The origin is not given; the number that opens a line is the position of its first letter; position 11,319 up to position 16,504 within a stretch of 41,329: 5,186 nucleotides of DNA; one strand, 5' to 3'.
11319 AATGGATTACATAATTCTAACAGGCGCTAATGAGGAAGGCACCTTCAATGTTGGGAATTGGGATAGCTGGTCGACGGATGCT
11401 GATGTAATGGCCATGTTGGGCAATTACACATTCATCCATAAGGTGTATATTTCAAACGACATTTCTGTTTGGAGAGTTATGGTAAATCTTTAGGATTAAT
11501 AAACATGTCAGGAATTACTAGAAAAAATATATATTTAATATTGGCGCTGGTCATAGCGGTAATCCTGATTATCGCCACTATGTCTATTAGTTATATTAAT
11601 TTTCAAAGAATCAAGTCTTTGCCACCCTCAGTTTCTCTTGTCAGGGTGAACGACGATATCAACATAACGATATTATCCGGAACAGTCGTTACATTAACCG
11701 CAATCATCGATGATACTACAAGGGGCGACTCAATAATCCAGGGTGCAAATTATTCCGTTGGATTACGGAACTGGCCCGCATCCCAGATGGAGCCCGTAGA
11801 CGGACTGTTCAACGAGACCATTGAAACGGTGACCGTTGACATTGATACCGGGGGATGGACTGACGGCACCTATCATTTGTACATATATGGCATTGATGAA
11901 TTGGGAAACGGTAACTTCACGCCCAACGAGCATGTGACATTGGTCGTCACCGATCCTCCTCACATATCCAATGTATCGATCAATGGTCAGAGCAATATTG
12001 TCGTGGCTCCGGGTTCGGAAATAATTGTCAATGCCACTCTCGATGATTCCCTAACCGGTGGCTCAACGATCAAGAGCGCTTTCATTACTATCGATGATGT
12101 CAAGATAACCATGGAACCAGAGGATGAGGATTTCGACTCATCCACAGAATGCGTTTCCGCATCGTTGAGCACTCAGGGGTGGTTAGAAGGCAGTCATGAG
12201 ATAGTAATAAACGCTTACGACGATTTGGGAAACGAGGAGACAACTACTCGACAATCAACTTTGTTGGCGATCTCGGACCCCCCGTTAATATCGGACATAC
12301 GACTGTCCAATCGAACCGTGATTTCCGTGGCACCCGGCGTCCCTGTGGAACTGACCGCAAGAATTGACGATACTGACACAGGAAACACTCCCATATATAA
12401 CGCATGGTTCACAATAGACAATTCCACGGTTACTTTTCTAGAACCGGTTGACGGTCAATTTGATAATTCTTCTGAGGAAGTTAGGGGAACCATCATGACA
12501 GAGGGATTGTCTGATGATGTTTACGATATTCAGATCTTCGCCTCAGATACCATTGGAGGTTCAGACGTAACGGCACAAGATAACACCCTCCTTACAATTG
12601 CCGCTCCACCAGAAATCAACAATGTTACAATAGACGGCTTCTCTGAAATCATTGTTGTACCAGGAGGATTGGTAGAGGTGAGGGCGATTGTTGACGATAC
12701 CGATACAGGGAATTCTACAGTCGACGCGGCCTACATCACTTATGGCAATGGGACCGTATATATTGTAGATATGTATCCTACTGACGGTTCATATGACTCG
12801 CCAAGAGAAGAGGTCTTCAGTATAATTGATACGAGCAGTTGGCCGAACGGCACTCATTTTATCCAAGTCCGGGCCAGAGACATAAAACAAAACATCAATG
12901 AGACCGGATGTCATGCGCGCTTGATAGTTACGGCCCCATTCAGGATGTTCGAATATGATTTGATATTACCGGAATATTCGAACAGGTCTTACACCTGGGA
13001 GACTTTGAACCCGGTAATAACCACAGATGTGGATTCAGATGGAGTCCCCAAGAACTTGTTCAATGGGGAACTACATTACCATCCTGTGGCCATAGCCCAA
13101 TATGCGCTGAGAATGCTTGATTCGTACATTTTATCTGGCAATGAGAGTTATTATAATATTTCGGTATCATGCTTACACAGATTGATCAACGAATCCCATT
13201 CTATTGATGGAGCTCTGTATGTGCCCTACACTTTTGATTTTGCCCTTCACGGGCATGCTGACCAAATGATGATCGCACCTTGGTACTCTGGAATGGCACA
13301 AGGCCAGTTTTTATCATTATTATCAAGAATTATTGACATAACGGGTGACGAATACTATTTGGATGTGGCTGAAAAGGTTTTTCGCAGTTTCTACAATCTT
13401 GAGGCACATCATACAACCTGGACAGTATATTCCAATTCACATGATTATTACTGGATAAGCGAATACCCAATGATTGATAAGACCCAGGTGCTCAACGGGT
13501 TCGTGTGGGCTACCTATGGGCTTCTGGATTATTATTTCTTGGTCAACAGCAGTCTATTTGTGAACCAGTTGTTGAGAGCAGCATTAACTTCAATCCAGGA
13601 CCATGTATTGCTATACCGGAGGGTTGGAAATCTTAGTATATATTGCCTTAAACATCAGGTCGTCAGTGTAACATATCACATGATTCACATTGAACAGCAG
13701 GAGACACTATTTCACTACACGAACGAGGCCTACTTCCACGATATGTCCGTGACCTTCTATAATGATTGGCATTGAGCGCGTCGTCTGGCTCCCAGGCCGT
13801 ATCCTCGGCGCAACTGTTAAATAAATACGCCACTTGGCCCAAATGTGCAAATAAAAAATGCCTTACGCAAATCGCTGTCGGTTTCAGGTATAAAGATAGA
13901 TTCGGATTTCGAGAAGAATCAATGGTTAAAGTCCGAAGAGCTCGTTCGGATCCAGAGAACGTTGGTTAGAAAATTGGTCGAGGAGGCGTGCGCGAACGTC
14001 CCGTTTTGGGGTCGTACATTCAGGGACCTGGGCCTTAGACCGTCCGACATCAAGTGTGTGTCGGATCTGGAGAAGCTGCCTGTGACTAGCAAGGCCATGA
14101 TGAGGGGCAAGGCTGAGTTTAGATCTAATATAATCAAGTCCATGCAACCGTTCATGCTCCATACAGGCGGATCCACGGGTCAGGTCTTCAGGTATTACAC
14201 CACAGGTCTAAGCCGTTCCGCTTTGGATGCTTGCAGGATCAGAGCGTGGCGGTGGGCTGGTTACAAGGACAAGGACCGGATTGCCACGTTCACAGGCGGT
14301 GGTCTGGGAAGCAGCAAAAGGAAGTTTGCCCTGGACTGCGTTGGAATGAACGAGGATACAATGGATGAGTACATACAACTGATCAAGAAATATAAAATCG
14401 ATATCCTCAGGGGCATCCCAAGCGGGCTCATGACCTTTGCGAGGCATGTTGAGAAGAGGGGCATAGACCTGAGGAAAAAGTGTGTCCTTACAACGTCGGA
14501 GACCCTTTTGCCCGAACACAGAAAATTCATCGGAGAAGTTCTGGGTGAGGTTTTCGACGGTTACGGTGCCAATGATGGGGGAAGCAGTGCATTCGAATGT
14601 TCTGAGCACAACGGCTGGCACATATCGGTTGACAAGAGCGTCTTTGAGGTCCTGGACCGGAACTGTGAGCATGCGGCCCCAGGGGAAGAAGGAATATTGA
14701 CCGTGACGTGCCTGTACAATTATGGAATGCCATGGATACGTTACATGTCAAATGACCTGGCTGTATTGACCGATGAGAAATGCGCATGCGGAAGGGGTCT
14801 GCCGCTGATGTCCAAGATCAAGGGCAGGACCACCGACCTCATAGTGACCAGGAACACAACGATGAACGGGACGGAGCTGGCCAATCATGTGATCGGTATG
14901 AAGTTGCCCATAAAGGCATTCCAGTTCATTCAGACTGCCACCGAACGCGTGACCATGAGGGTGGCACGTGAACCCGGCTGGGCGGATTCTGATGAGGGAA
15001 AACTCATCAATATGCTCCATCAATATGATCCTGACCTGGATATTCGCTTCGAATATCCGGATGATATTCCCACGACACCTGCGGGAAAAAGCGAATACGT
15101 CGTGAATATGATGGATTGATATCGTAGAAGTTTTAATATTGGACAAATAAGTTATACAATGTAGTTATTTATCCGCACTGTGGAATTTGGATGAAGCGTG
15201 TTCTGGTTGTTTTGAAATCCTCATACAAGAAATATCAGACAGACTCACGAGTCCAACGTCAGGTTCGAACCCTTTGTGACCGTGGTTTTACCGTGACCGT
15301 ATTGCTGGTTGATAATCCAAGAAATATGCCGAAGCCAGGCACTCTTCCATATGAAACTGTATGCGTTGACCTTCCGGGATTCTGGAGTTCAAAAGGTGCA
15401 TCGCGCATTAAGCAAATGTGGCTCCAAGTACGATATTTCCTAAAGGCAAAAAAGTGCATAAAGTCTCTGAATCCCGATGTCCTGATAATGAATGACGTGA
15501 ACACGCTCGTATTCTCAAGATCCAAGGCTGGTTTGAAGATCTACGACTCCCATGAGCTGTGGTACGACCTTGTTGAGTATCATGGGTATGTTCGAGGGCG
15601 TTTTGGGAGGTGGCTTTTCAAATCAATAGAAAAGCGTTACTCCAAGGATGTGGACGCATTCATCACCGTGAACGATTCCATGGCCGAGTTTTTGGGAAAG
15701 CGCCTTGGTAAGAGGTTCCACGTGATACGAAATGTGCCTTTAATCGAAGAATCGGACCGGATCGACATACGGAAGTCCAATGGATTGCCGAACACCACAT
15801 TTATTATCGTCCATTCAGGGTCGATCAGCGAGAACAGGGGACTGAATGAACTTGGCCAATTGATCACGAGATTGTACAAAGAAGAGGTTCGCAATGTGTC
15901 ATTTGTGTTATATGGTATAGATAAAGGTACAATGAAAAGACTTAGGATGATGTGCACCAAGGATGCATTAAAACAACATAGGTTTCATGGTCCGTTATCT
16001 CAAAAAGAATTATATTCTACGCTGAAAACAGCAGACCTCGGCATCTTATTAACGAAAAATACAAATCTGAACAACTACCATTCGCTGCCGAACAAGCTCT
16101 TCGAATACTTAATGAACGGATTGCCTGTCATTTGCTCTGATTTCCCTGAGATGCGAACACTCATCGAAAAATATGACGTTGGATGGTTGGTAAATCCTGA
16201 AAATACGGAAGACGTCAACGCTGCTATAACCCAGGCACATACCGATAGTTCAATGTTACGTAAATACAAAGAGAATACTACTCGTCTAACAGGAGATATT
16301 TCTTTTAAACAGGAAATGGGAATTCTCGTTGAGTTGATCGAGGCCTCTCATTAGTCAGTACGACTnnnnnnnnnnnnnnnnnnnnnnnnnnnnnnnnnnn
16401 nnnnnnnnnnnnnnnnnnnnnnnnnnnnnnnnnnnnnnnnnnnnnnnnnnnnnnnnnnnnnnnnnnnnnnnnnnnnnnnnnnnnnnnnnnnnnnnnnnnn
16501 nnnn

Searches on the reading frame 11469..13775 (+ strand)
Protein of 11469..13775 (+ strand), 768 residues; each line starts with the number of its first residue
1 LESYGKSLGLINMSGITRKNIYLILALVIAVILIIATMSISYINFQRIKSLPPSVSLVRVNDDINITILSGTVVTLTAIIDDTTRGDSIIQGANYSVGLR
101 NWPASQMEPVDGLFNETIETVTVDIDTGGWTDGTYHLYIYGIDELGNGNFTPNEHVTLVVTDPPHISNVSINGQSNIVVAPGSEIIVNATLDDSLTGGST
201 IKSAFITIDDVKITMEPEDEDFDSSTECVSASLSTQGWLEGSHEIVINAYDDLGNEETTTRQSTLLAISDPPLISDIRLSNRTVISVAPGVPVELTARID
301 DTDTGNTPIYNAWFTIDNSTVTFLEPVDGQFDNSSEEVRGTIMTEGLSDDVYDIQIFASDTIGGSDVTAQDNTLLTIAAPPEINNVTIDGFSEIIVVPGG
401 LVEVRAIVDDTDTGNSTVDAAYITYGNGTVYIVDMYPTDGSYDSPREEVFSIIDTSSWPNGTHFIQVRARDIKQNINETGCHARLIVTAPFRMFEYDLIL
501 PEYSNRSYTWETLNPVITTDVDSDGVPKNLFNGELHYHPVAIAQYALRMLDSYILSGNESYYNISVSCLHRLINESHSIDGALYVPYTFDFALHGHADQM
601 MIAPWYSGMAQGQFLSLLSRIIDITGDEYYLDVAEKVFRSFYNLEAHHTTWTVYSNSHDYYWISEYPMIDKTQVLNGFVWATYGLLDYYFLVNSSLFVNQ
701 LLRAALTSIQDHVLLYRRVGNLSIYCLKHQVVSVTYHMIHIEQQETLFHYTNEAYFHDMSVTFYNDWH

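Call 49: search_protein_families(library=pfam, proteins=[window:11469-13775:+], max_evalue=0.00001)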
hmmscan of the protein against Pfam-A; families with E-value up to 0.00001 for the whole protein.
window:11469-13775:+ (768 aa): 1 family
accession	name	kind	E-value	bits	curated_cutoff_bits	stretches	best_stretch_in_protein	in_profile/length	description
PF06662.19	C5-epim_C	-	3.7e-26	92.2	23.3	1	587-761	7-184/188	D-glucuronyl C5-epimerase C-terminus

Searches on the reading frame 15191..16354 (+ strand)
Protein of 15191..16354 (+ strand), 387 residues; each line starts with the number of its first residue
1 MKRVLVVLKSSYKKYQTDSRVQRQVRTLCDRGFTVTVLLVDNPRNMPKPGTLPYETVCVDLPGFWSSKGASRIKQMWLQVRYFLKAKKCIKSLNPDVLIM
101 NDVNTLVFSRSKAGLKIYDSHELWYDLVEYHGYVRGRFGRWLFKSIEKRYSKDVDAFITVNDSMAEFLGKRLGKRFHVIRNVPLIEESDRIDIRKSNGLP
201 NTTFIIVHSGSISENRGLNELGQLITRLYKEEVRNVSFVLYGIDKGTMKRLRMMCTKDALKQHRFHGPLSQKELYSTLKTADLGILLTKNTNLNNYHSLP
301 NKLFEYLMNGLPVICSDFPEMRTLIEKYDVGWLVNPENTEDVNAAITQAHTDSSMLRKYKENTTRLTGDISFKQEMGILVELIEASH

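Call 50: search_protein_families(library=pfam, proteins=[window:15191-16354:+], max_evalue=0.00001)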
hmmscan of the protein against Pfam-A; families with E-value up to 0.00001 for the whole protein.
window:15191-16354:+ (387 aa): 4 families
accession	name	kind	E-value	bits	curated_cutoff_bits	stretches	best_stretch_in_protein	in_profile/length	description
PF00534.26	Glycos_transf_1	-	8.6e-21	74.7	26.4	1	190-364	2-170/172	Glycosyl transferases group 1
PF13692.12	Glyco_trans_1_4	-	4.4e-14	53.4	27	1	205-352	3-142/142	Glycosyl transferases group 1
PF13439.12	Glyco_transf_4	-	2.5e-10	41.1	28.5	1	21-181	8-164/170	Glycosyltransferase Family 4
PF13579.12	Glyco_trans_4_4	-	4.7e-07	30.7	29.7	1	20-180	6-156/158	Glycosyl transferase 4-like domain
